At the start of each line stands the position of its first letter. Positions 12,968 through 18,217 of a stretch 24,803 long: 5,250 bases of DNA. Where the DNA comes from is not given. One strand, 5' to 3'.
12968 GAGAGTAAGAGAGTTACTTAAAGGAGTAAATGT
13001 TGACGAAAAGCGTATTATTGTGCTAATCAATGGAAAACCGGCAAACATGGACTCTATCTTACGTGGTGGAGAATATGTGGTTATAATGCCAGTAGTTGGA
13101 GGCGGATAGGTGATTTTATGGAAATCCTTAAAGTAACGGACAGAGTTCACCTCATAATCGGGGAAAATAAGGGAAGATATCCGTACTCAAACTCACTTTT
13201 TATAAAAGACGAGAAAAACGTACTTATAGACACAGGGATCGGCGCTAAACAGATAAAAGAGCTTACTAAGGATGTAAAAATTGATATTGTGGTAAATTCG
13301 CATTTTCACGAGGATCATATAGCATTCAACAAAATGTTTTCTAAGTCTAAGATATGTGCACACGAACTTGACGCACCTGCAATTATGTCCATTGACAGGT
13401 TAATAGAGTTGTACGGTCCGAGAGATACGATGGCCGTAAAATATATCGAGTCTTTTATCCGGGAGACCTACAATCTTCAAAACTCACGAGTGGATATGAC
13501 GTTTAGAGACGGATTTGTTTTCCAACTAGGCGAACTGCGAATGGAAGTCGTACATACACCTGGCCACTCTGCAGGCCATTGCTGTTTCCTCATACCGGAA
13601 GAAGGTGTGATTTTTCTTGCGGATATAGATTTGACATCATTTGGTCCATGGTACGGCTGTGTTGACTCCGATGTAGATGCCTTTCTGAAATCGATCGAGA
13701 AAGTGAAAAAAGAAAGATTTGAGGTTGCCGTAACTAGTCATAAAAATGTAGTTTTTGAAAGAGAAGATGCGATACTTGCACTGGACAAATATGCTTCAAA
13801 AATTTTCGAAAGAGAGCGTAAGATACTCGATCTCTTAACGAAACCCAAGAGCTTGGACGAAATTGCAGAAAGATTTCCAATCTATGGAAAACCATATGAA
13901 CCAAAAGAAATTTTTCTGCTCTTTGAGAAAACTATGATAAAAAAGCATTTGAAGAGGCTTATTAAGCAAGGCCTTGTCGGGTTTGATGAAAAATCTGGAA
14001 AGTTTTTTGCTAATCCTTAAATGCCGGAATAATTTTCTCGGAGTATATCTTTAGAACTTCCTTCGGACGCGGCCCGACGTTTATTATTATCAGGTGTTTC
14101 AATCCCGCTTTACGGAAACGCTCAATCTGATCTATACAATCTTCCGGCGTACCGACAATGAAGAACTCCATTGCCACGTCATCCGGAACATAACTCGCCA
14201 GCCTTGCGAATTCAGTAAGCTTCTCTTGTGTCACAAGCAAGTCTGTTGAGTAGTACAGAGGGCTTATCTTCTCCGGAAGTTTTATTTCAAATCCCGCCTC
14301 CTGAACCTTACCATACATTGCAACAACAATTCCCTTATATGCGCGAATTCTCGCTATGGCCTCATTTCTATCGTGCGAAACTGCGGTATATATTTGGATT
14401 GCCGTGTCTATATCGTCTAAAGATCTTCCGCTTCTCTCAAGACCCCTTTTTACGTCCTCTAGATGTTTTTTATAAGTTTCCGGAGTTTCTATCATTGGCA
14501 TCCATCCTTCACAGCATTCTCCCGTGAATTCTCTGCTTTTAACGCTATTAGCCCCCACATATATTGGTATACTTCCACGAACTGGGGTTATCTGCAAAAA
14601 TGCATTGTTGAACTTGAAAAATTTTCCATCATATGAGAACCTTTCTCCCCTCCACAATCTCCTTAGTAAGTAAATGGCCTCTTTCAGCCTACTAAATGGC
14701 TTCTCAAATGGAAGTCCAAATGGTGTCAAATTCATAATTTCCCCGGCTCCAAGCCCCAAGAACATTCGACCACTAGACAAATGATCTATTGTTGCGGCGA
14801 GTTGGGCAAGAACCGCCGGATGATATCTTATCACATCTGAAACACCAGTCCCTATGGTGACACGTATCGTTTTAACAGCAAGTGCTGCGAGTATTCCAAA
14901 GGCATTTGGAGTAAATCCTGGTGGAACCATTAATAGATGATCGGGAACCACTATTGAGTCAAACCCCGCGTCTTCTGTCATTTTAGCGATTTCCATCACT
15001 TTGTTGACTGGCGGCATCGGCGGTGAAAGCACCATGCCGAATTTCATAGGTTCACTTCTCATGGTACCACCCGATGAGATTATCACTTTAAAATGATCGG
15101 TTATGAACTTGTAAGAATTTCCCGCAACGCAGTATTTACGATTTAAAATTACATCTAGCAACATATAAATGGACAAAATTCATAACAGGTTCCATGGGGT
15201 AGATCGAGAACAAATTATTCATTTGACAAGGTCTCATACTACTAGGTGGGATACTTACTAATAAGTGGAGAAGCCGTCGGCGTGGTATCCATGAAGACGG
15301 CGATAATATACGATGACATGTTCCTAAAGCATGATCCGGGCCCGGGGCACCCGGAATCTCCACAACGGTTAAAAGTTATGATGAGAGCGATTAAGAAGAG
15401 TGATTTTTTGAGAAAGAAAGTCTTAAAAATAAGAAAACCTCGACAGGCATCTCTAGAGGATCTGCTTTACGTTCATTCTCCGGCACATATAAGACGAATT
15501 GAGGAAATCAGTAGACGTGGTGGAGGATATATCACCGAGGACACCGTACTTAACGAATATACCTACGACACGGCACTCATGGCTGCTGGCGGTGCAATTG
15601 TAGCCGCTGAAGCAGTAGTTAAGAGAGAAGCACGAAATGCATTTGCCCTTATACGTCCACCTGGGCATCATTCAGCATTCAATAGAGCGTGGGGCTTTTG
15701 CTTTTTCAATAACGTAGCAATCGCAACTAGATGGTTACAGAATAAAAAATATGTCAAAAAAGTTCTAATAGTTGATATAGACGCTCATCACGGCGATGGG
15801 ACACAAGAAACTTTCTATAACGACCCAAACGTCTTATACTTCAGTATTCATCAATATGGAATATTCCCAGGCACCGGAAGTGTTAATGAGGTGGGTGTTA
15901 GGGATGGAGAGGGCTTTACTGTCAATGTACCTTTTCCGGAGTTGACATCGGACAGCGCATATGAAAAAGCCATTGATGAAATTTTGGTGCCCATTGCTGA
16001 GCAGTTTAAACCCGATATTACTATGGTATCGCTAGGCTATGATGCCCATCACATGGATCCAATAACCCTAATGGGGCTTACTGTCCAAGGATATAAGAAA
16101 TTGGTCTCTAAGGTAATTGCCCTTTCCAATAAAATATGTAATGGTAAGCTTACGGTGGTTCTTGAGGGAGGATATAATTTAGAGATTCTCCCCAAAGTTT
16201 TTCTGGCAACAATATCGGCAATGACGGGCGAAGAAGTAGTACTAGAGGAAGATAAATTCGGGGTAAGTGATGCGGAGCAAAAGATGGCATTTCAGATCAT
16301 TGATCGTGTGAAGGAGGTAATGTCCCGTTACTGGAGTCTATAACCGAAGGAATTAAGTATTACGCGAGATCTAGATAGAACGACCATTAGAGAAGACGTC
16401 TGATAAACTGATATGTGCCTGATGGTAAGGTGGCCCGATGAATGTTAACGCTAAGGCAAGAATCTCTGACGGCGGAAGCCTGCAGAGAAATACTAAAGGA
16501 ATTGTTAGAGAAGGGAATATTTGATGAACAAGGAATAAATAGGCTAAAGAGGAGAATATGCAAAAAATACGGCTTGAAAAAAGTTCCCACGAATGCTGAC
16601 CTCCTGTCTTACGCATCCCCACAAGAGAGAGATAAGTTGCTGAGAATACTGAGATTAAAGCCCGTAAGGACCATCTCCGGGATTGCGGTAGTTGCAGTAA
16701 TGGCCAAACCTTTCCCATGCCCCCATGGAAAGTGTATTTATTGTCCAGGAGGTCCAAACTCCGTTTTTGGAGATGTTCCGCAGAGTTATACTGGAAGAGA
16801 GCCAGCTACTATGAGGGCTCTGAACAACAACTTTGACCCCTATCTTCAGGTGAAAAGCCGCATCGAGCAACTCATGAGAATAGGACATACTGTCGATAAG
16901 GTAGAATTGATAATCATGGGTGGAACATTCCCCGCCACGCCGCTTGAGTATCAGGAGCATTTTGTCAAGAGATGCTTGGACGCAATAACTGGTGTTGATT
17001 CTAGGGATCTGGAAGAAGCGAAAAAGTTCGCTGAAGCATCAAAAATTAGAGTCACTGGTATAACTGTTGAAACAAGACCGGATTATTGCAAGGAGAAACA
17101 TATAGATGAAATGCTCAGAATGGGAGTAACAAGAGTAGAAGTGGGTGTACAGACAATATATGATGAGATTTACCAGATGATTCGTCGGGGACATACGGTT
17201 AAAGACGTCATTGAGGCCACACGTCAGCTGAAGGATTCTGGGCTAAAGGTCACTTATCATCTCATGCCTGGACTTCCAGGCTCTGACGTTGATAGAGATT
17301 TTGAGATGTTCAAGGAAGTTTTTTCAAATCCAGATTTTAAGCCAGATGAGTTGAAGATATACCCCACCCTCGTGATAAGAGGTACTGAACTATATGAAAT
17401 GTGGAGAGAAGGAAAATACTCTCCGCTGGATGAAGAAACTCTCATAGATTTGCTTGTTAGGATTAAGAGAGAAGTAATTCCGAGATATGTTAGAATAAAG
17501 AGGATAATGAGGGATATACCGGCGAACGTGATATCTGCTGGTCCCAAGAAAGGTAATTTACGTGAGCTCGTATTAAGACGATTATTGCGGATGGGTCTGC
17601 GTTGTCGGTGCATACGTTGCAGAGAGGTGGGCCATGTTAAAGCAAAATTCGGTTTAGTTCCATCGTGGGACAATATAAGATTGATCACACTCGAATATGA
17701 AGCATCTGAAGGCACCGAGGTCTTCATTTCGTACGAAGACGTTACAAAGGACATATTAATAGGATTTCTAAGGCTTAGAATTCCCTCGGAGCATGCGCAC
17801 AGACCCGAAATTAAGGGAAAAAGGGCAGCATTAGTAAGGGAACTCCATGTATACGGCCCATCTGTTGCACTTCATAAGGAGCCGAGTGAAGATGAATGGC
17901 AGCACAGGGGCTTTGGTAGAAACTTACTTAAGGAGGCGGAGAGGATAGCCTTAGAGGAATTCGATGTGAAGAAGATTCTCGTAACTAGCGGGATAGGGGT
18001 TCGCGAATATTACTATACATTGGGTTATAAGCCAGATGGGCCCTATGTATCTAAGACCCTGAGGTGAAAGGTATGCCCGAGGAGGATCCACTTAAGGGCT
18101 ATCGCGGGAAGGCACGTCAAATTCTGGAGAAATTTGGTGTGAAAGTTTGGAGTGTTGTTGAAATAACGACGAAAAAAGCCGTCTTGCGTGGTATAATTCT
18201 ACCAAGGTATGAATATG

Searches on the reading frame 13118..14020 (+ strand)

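Call 91: search_protein_families(library=pfam, proteins=[window:13118-14020:+], max_evalue=0.001)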
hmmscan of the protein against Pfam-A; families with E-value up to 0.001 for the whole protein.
window:13118-14020:+ (300 aa): 3 families
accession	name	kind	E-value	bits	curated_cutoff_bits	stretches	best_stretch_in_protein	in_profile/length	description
PF00753.33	Lactamase_B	-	3.3e-21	76.5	22.7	1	23-208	5-196/196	Metallo-beta-lactamase superfamily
PF12706.13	Lactamase_B_2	-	0.00044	20.3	27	1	34-71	2-47/200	Beta-lactamase superfamily domain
PF13483.12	Lactamase_B_3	-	0.00045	20.7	24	0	27-149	11-110/160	Beta-lactamase superfamily domain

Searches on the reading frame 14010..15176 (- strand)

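Call 91: search_protein_families(library=pfam, proteins=[window:14010-15176:-], max_evalue=0.001)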
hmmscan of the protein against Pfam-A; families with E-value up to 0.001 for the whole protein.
window:14010-15176:- (388 aa): 1 family
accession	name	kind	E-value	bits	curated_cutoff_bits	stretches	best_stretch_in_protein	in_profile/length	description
PF00296.26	Bac_luciferase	-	4.5e-67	227.1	27.9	1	48-360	5-313/314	Luciferase-like monooxygenase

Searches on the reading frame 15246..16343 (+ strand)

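Call 91: search_protein_families(library=pfam, proteins=[window:15246-16343:+], max_evalue=0.001)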
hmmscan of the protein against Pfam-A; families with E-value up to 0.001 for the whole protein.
window:15246-16343:+ (365 aa): 1 family
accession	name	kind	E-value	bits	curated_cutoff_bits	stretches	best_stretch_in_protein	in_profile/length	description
PF00850.24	Hist_deacetyl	-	2.6e-93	313.1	27.9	1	35-325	1-297/298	Histone deacetylase domain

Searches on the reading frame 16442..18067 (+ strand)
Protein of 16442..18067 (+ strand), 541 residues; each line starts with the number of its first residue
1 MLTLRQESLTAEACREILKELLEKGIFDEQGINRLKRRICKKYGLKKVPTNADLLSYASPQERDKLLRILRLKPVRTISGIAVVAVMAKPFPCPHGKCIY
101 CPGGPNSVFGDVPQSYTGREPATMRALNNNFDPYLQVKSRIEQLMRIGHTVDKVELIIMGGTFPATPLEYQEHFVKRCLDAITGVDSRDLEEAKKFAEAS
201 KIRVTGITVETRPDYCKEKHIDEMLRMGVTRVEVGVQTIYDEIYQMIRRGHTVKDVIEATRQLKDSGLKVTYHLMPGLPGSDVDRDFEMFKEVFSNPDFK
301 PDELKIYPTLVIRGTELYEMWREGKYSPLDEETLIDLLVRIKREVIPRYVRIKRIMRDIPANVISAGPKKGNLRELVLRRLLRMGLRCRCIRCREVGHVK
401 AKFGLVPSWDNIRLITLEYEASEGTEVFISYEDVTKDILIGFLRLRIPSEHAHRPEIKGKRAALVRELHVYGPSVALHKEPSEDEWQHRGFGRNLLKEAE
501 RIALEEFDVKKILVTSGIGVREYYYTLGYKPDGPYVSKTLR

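Call 91: search_protein_families(library=pfam, proteins=[window:16442-18067:+], max_evalue=0.001)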
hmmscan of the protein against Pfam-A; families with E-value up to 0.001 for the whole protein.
window:16442-18067:+ (541 aa): 3 families
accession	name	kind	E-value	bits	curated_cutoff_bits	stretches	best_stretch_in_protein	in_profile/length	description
PF16199.10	Radical_SAM_C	-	9.4e-24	83.8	31.9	1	301-381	1-83/85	Radical_SAM C-terminal domain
PF04055.27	Radical_SAM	-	3.4e-22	79.8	29.5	1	93-283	7-156/166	Radical SAM superfamily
PF23613.1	ELP3_N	-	2.9e-21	75.6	27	1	11-78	2-70/70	ELP3 N-terminal domain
